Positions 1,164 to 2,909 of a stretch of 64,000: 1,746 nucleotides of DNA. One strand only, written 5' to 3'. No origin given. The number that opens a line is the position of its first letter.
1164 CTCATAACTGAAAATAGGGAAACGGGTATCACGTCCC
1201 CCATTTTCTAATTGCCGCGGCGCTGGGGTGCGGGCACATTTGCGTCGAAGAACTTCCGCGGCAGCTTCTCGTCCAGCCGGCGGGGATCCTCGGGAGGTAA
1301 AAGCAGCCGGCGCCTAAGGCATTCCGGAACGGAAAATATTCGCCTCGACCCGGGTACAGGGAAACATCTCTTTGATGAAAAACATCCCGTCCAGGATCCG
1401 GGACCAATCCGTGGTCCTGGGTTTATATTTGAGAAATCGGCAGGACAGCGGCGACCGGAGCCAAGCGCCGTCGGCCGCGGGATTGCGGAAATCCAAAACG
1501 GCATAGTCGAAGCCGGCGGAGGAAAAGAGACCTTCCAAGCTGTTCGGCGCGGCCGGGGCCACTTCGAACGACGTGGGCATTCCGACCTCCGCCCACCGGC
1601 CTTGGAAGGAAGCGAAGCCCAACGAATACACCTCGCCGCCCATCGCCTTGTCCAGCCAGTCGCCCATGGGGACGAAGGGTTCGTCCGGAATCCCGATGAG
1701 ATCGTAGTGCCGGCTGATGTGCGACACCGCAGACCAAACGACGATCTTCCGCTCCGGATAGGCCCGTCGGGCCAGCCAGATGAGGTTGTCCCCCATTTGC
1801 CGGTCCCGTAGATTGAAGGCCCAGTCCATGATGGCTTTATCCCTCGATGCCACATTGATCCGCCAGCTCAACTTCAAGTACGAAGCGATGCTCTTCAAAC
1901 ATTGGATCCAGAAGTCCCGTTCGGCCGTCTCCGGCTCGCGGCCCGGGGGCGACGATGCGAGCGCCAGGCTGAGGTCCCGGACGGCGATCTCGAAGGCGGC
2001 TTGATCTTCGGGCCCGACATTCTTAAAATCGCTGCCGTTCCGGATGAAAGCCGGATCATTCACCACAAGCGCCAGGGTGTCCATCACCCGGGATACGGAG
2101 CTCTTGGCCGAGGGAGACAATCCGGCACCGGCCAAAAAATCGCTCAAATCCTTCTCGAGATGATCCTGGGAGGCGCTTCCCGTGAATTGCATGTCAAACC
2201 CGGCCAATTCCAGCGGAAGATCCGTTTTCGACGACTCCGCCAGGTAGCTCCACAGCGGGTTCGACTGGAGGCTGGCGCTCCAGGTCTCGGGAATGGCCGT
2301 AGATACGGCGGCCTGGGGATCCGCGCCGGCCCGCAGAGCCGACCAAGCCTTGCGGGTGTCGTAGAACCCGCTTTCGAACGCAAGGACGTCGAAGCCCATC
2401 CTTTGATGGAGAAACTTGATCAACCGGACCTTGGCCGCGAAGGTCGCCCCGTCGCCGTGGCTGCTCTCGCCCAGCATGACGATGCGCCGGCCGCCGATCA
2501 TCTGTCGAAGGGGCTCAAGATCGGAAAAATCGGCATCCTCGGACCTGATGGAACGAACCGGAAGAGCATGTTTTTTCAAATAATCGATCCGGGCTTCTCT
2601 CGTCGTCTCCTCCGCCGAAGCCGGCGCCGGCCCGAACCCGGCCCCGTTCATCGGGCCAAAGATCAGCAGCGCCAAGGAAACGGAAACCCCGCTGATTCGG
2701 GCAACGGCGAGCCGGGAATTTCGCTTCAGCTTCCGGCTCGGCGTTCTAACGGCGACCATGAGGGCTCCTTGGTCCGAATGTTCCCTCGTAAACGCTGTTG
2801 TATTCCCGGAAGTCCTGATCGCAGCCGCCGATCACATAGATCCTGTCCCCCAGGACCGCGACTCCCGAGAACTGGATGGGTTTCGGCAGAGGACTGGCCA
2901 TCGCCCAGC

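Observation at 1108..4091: Lower-GC two-gene cassette bracketed by ~170-180 bp direct repeats that duplicate both flanking gene ends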

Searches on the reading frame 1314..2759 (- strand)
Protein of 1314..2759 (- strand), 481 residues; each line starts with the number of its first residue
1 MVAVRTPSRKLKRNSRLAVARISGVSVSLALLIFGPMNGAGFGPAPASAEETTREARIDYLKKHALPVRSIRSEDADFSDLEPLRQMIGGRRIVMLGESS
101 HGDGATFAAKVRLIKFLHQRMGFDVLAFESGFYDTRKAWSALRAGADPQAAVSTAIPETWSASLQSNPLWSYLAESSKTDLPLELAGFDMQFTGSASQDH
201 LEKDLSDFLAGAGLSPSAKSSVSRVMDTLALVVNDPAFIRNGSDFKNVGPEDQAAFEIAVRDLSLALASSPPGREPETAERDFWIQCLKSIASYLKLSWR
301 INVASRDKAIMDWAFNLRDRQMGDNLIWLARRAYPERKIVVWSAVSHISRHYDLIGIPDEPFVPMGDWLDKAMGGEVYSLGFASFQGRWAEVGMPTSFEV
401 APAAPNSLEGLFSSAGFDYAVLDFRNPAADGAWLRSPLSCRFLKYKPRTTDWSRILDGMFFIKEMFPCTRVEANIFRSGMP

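Call 7: search_protein_families(library=pfam, proteins=[window:1314-2759:-])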
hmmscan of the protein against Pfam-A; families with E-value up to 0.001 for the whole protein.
window:1314-2759:- (481 aa): 1 family
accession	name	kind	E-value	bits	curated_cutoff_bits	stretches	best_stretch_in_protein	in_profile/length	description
PF05139.19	Erythro_esteras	-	2.1e-28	100.5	26.4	1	119-456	2-349/358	Erythromycin esterase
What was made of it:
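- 1314..2759 (-): Cargo gene 1: a secreted erythromycin-esterase-family protein (481 aa, N-terminal signal-like segment, GExxHG motif). Its function has not been tested. Pfam PF05139, E = 2e-28 (call 7).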

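Call 11: find_encoding_contigs(protein=window:1314-2759:-, flank=10000, max_places=10)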
Protein window:1314-2759:- (481 aa): 23 contigs read that carry it; 8 places shown.
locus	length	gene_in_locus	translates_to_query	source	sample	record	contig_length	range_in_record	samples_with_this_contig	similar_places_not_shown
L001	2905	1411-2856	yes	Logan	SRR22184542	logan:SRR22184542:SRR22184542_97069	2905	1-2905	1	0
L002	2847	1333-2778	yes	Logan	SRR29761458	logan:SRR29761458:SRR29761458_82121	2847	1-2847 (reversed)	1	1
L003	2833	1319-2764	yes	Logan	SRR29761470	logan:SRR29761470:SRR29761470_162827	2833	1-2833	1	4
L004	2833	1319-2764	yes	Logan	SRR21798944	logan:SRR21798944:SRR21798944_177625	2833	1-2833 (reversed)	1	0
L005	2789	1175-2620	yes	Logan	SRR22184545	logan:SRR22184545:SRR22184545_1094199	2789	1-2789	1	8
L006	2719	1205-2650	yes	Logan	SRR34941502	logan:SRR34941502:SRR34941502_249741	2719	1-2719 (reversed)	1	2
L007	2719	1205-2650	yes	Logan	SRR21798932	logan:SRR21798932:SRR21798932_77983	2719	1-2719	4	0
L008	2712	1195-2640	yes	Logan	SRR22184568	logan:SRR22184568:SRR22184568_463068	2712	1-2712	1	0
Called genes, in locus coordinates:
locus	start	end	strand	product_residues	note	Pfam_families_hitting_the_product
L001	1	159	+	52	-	?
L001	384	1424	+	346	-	PF13964:Beta-prop_Calicin, PF24681:Kelch_KLHDC2_KLHL20_DRC7, PF13964:Beta-prop_Calicin (weak), PF25210:Kelch_FKB95 (weak), PF13415:Beta-prop_FBX42, PF13964:Beta-prop_Calicin, PF01344:Kelch_1, PF25210:Kelch_FKB95, +3 more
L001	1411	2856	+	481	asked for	PF05139:Erythro_esteras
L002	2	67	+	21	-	?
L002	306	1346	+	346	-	PF13964:Beta-prop_Calicin, PF24681:Kelch_KLHDC2_KLHL20_DRC7, PF13964:Beta-prop_Calicin (weak), PF25210:Kelch_FKB95 (weak), PF13415:Beta-prop_FBX42, PF13964:Beta-prop_Calicin, PF01344:Kelch_1, PF25210:Kelch_FKB95, +3 more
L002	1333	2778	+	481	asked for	PF05139:Erythro_esteras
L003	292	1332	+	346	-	PF13964:Beta-prop_Calicin, PF24681:Kelch_KLHDC2_KLHL20_DRC7, PF13964:Beta-prop_Calicin (weak), PF25210:Kelch_FKB95 (weak), PF13415:Beta-prop_FBX42, PF01344:Kelch_1, PF24981:Beta-prop_ATRN-LZTR1 (weak), PF25210:Kelch_FKB95, +4 more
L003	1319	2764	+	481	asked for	PF05139:Erythro_esteras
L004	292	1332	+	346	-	PF13964:Beta-prop_Calicin, PF24681:Kelch_KLHDC2_KLHL20_DRC7, PF13964:Beta-prop_Calicin (weak), PF25210:Kelch_FKB95 (weak), PF13415:Beta-prop_FBX42, PF01344:Kelch_1, PF13964:Beta-prop_Calicin (weak), PF25210:Kelch_FKB95, +3 more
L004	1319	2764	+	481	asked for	PF05139:Erythro_esteras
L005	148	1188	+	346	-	PF13964:Beta-prop_Calicin, PF24681:Kelch_KLHDC2_KLHL20_DRC7, PF13964:Beta-prop_Calicin (weak), PF25210:Kelch_FKB95 (weak), PF13415:Beta-prop_FBX42, PF13964:Beta-prop_Calicin, PF01344:Kelch_1, PF25210:Kelch_FKB95, +3 more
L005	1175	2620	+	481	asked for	PF05139:Erythro_esteras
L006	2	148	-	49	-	?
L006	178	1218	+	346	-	PF13964:Beta-prop_Calicin, PF24681:Kelch_KLHDC2_KLHL20_DRC7, PF13964:Beta-prop_Calicin (weak), PF25210:Kelch_FKB95 (weak), PF13415:Beta-prop_FBX42, PF13964:Beta-prop_Calicin, PF01344:Kelch_1, PF25210:Kelch_FKB95, +3 more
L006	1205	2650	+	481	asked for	PF05139:Erythro_esteras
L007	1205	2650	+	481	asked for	PF05139:Erythro_esteras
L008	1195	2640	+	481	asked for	PF05139:Erythro_esteras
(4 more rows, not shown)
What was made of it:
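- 1314..2759 (-): The exact protein occurs in about 25 Logan assemblies (call 11).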

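Call 37: find_homologous_proteins(query=window:1314-2759:-, max_evalue=1e-20)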
Query window:1314-2759:- (481 aa): 460 proteins with E <= 1e-20 among 8000 candidates; the best 120 are listed.
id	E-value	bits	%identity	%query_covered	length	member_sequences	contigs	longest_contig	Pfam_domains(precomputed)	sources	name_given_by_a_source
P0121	1.8e-279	945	92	93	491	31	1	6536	PF05139.20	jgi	-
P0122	3.2e-267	905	86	96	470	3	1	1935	PF05139.20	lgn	-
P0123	1.1e-216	738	72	94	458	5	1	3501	PF05139.20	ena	-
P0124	2.8e-210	717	69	95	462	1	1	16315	PF05139.20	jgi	jgi:erythromycin esterase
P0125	1.9e-192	658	63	95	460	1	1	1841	PF05139.20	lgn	-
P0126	4.5e-183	628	66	87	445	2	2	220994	PF05139.20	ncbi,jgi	jgi:erythromycin esterase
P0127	4.4e-182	624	64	95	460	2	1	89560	PF05139.20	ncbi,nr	ncbi:MAG: erythromycin esterase family protein [Candidatus Aminicenantes bacterium]|nr:erythromycin 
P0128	1.6e-181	622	61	96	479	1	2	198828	PF05139.20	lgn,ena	-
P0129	3.0e-179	615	60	95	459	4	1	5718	PF05139.20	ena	-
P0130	1.0e-177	610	64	89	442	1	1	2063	PF05139.20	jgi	jgi:erythromycin esterase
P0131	4.4e-177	608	65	86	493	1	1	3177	PF05139.20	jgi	jgi:erythromycin esterase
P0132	6.2e-176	604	64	87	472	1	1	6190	PF05139.20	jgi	jgi:erythromycin esterase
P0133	2.2e-175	602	59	95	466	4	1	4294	PF05139.20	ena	-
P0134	5.4e-173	594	62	89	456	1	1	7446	PF05139.20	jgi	jgi:erythromycin esterase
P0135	2.9e-170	585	60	91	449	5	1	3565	PF05139.20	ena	-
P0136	1.2e-167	577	61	88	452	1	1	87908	PF05139.20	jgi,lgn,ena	-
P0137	3.7e-167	575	61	89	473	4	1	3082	PF05139.20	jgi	jgi:erythromycin esterase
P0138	2.1e-166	573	61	92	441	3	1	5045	PF05139.20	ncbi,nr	ncbi:MAG: erythromycin esterase family protein, partial [Acidobacteriota bacterium]|nr:erythromycin 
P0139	1.8e-164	566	60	89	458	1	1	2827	PF05139.20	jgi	jgi:erythromycin esterase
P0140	3.1e-161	555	59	89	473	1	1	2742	PF05139.20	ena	-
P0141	5.4e-161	555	57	93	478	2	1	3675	PF05139.20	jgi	jgi:erythromycin esterase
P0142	3.5e-160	552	59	91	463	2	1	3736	PF05139.20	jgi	jgi:erythromycin esterase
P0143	1.7e-158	546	59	87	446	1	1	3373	PF05139.20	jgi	jgi:erythromycin esterase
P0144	3.8e-157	542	55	94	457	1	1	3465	PF05139.20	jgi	jgi:erythromycin esterase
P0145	5.8e-154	532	58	89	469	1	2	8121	PF05139.20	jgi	jgi:erythromycin esterase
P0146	2.3e-148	513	52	95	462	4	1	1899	PF05139.20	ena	-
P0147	1.1e-147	511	56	88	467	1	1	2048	PF05139.20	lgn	-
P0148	2.5e-146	506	54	89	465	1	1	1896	PF05139.20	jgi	jgi:erythromycin esterase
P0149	1.3e-144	501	55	87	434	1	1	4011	PF05139.20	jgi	jgi:erythromycin esterase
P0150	1.7e-141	490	55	87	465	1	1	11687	PF05139.20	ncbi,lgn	-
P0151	2.3e-141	490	51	91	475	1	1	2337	PF05139.20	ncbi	-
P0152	6.1e-140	485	53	89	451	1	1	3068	PF05139.20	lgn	-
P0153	6.5e-139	482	52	88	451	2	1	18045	PF05139.20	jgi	jgi:erythromycin esterase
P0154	2.4e-138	480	51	95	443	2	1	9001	PF05139.20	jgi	-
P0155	1.9e-134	467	51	89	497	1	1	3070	PF05139.20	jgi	jgi:erythromycin esterase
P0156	3.0e-131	457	48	93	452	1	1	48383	PF05139.20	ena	-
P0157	7.9e-129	449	48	93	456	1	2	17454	PF05139.20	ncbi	-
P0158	2.2e-122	427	52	79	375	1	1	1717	PF05139.20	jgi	-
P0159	1.9e-112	395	63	59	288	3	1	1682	PF05139.20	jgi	jgi:hypothetical protein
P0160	4.2e-112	394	46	87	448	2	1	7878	PF05139.20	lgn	-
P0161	9.1e-112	392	44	92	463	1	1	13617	PF05139.20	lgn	-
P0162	9.4e-109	382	44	88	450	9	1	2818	PF05139.20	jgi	jgi:erythromycin esterase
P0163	1.6e-108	382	45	86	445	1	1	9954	PF05139.20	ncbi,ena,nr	ncbi:MAG: erythromycin esterase family protein [Candidatus Eremiobacteraeota bacterium]|nr:erythromy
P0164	3.7e-108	380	62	59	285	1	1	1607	PF05139.20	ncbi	ncbi:MAG: erythromycin esterase family protein, partial [Acidobacteriota bacterium]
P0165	4.3e-108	380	44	86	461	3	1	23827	PF05139.20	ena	-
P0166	7.8e-108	379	45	89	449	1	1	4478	PF05139.20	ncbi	ncbi:MAG TPA: erythromycin esterase family protein, partial [Candidatus Cybelea sp.]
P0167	8.3e-107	376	61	57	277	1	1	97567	PF05139.20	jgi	jgi:erythromycin esterase-like protein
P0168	3.5e-105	371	44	87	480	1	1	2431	PF05139.20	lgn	-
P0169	7.4e-105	370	44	92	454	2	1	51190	PF05139.20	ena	-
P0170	1.1e-102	362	44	89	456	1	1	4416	PF05139.20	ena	-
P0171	2.5e-99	351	44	89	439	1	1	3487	PF05139.20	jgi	jgi:erythromycin esterase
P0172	2.7e-97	345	44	89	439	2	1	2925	PF05139.20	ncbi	-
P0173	1.7e-95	339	43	86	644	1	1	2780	PF05139.20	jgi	jgi:erythromycin esterase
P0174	2.1e-95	338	43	88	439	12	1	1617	PF05139.20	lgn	-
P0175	1.6e-93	332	41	94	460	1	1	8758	PF05139.20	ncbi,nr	ncbi:MAG: erythromycin esterase family protein [Gemmatimonadales bacterium]|nr:erythromycin esterase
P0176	3.0e-93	331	43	89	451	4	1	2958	PF05139.20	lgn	-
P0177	7.7e-93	330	42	94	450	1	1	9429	PF05139.20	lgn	-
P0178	3.6e-92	328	42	91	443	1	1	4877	PF05139.20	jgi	jgi:erythromycin esterase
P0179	4.0e-92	328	44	78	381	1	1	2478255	PF05139.20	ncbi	-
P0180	6.1e-92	327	44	90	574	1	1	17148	PF05139.20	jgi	jgi:erythromycin esterase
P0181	1.6e-91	326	44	84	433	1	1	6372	PF05139.20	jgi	jgi:erythromycin esterase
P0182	2.2e-91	325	42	86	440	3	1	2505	PF05139.20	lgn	-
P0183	3.1e-91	325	42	89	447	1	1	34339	PF05139.20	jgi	jgi:erythromycin esterase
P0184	4.0e-91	324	40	92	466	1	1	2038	PF05139.20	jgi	jgi:erythromycin esterase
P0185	1.0e-90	323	41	87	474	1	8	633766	PF05139.20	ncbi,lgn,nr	ncbi:MAG: hypothetical protein DWQ07_14695 [Chloroflexi bacterium]|nr:MAG: hypothetical protein DWQ0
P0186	1.1e-90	323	43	86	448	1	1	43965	PF05139.20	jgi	jgi:erythromycin esterase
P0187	1.7e-90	322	41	88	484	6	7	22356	PF05139.20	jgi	jgi:erythromycin esterase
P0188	3.4e-90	321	42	90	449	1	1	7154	PF05139.20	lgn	-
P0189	5.6e-90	321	43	86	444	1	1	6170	PF05139.20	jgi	jgi:erythromycin esterase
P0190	9.0e-90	320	42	86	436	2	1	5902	PF05139.20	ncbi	-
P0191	1.3e-89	319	41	87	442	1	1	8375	PF05139.20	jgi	jgi:erythromycin esterase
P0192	2.3e-89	319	44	85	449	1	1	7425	PF05139.20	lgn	-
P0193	5.1e-89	317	42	86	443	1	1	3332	PF05139.20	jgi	jgi:erythromycin esterase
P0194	8.9e-89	317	43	86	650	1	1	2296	PF05139.20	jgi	jgi:erythromycin esterase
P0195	1.7e-88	316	39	95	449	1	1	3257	PF05139.20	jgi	jgi:erythromycin esterase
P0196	1.7e-88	316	42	87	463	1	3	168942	PF05139.20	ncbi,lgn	-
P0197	2.4e-88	315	40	90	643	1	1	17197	PF05139.20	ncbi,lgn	-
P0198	4.5e-88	314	43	86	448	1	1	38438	PF05139.20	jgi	jgi:erythromycin esterase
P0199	8.9e-88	313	40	94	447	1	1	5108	PF05139.20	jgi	jgi:erythromycin esterase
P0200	1.1e-87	313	42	86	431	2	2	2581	PF05139.20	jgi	jgi:erythromycin esterase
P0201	4.1e-87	311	41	86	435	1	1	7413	PF05139.20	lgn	-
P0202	5.2e-87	311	41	86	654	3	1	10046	PF05139.20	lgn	-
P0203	5.3e-87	311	40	89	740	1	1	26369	PF05139.20,PF00188.33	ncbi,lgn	ncbi:MAG TPA: erythromycin esterase family protein [Thermoanaerobaculia bacterium]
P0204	1.3e-86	309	42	87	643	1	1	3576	PF05139.20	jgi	jgi:erythromycin esterase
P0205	4.1e-86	308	41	86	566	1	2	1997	PF05139.20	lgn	-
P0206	8.1e-86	307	39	94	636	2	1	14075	PF05139.20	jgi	jgi:erythromycin esterase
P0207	1.3e-85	306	41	89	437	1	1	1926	PF05139.20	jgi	-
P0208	1.5e-85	306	43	86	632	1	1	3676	PF05139.20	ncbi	-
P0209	2.9e-85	305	42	86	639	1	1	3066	PF05139.20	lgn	-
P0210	9.8e-85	303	41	89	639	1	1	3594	PF05139.20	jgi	jgi:erythromycin esterase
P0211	3.1e-84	302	41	86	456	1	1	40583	PF05139.20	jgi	jgi:erythromycin esterase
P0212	6.1e-84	301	41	85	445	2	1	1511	PF05139.20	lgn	-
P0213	8.0e-84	300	39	92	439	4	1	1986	PF05139.20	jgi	jgi:erythromycin esterase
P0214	8.1e-84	300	40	86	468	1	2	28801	PF05139.20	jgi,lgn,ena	-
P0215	1.1e-83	300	39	87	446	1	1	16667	PF05139.20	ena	-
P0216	1.2e-83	300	41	90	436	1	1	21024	PF05139.20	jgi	jgi:erythromycin esterase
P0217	2.2e-83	299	42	86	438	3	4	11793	PF05139.20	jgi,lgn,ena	-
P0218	4.1e-83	298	39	87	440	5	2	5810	PF05139.20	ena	-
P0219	5.2e-83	298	41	87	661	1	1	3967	PF05139.20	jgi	jgi:erythromycin esterase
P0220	6.4e-83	297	39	89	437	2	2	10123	PF05139.20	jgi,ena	jgi:erythromycin esterase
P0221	6.6e-83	297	39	92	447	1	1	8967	PF05139.20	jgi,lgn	jgi:erythromycin esterase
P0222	7.6e-83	297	39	87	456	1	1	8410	PF05139.20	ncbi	-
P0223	1.1e-82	296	40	86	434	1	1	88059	PF05139.20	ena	-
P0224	1.7e-82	296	40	94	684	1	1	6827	PF05139.20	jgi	jgi:erythromycin esterase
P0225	1.8e-82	296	40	86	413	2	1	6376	PF05139.20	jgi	jgi:erythromycin esterase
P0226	2.6e-82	295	38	89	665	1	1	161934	PF05139.20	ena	-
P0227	3.6e-82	295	40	92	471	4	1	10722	PF05139.20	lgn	-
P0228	7.6e-82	294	40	89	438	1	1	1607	PF05139.20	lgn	-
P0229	8.0e-82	294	39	85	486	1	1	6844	PF05139.20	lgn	-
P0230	8.2e-82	294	41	88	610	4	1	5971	PF05139.20,PF13606.13,PF13857.13,PF23745.2,PF12796.14,PF00023.37,PF13637.13,PF24521.3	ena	-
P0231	9.3e-82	293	40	87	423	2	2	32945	PF05139.20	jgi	jgi:erythromycin esterase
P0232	9.5e-82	293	39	89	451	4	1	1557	PF05139.20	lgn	-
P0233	1.1e-81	293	41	86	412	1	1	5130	PF05139.20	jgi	-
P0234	1.2e-81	293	40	86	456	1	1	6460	PF05139.20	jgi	jgi:erythromycin esterase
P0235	1.4e-81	293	42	87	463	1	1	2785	PF05139.20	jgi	jgi:erythromycin esterase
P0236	1.4e-81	293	41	86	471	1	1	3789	PF05139.20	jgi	jgi:erythromycin esterase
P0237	1.5e-81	293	39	86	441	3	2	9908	PF05139.20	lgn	-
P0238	1.8e-81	292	39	85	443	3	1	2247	PF05139.20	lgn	-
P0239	1.9e-81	292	39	86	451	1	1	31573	PF05139.20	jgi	jgi:erythromycin esterase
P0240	2.3e-81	292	39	94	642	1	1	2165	PF05139.20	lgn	-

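Call 38: find_encoding_contigs(protein=P0121, flank=8000, max_places=6)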
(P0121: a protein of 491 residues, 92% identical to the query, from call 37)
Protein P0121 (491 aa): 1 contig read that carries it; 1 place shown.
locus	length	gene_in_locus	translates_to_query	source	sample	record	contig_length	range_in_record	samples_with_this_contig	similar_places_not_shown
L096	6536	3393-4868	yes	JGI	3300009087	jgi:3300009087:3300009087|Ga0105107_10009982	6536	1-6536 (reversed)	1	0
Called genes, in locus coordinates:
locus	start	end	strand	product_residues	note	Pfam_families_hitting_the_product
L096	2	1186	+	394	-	?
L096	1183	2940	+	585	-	PF02518:HATPase_c, PF13589:HATPase_c_3, PF01119:DNA_mis_repair, PF08676:MutL_C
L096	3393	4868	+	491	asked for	PF05139:Erythro_esteras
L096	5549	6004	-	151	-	-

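Call 39: find_encoding_contigs(protein=P0124, flank=8000, max_places=3)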
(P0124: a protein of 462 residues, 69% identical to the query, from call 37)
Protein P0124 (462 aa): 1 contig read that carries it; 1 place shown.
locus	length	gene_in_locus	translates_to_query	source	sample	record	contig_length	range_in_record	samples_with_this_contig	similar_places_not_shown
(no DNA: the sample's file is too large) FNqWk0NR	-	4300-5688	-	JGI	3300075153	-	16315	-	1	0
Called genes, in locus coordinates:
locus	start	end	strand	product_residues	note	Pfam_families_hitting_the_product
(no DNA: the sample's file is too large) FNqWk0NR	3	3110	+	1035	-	?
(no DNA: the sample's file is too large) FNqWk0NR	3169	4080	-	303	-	PF01209:Ubie_methyltran, PF13489:Methyltransf_23, PF06325:PrmA (weak), PF08241:Methyltransf_11, PF08242:Methyltransf_12, PF13649:Methyltransf_25, PF13847:Methyltransf_31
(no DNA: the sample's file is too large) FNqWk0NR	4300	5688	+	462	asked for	PF05139:Erythro_esteras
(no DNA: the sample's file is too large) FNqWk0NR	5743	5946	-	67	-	-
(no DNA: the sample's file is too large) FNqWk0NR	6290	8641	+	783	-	PF00933:Glyco_hydro_3, PF01915:Glyco_hydro_3_C, PF14310:Fn3-like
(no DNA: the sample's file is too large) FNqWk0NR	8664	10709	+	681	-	-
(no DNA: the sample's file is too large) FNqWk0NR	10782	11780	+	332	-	PF01261:AP_endonuc_2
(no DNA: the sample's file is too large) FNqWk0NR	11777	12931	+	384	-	PF07690:MFS_1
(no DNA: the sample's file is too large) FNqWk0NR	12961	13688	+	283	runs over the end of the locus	PF01116:F_bP_aldolase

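Call 40: find_encoding_contigs(protein=P0126, flank=8000, max_places=3)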
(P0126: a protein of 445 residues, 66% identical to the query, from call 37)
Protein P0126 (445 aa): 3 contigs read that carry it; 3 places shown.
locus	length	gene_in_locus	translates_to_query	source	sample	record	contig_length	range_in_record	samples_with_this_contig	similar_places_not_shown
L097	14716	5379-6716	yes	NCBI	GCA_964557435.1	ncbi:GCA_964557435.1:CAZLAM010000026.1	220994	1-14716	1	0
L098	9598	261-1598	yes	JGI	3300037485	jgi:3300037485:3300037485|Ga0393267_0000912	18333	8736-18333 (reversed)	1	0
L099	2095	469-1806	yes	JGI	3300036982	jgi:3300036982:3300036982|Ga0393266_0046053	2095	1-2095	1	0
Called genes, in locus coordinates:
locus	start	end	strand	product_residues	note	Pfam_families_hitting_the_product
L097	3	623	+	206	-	?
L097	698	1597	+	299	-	PF10546:P63C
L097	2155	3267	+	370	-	PF24624:Int_N (weak), PF00589:Phage_integrase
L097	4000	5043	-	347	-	PF13518:HTH_28, PF13565:HTH_32, PF00665:rve, PF13683:rve_3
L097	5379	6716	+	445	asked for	PF05139:Erythro_esteras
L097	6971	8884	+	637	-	PF00005:ABC_tran, PF02463:SMC_N (faint), PF13175:AAA_15 (faint), PF13191:AAA_16 (faint), PF13476:AAA_23 (faint), PF12848:ABC_tran_Xtn (weak), PF00005:ABC_tran, PF16326:ABC_tran_CTD, +5 more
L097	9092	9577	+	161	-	-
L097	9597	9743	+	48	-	-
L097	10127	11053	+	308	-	PF01966:HD, PF13487:HD_5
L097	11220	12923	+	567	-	PF01546:Peptidase_M20 (faint), PF04389:Peptidase_M28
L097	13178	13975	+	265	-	PF03781:FGE-sulfatase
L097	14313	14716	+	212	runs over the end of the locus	PF11138:DUF2911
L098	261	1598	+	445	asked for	PF05139:Erythro_esteras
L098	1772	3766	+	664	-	PF02463:SMC_N (faint), PF13175:AAA_15 (faint), PF13476:AAA_23 (faint), PF13555:AAA_29 (faint), PF00005:ABC_tran, PF12848:ABC_tran_Xtn (weak), PF00005:ABC_tran, PF16326:ABC_tran_CTD, +5 more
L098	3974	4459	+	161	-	-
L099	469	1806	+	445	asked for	PF05139:Erythro_esteras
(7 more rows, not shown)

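Call 61: find_related_loci(query=window:1314-2759:-, collection=viral_contigs, flank=6000)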
Query window:1314-2759:- (481 aa) in viral_contigs; peptide patterns used: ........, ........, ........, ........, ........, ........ (x = any residue, [..] = any of these).
No stretch of DNA in the collection matches any of the patterns.
